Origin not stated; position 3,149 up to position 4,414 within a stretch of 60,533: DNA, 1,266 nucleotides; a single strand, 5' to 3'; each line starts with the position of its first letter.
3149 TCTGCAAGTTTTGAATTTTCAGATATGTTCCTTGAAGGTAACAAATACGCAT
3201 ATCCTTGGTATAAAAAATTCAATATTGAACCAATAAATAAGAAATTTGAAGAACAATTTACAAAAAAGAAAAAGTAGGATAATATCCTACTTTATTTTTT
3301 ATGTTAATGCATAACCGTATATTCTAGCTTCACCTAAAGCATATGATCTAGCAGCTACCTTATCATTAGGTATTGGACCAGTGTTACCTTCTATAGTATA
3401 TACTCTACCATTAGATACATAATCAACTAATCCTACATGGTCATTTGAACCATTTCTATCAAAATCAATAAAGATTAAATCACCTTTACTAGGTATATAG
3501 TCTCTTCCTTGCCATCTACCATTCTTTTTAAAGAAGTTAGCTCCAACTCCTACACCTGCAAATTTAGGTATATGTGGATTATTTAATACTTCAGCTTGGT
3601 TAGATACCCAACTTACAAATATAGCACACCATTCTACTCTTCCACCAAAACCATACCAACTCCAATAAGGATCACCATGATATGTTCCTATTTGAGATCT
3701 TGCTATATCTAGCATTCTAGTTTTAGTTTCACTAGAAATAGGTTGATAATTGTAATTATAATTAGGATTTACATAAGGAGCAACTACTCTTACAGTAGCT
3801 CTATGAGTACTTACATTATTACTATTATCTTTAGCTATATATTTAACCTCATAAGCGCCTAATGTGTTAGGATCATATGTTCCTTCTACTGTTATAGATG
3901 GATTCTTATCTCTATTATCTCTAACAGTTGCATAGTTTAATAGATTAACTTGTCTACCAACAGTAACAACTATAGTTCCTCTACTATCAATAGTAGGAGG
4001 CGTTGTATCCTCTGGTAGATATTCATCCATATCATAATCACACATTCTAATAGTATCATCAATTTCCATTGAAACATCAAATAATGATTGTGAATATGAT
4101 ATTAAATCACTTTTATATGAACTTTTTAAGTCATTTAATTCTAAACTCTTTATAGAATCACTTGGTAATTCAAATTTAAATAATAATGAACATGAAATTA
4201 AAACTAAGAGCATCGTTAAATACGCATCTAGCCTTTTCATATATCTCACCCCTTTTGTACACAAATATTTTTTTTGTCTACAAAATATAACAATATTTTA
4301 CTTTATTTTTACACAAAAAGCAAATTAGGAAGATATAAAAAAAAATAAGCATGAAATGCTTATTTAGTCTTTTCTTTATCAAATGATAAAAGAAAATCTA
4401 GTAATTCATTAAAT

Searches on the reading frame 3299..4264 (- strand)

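Call 56: search_protein_families(library=pfam, proteins=[window:3299-4264:-], max_evalue=0.00001)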
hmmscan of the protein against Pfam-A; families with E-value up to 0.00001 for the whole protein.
window:3299-4264:- (321 aa): 2 families
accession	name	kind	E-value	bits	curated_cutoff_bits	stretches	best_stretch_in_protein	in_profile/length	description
PF05257.22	CHAP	-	2e-10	41.4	26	1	208-294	4-81/81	CHAP domain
PF16403.11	Bact_surface_Ig-like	-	5.9e-08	33.1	27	1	91-160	2-71/71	Bacterial surface protein, Ig-like domain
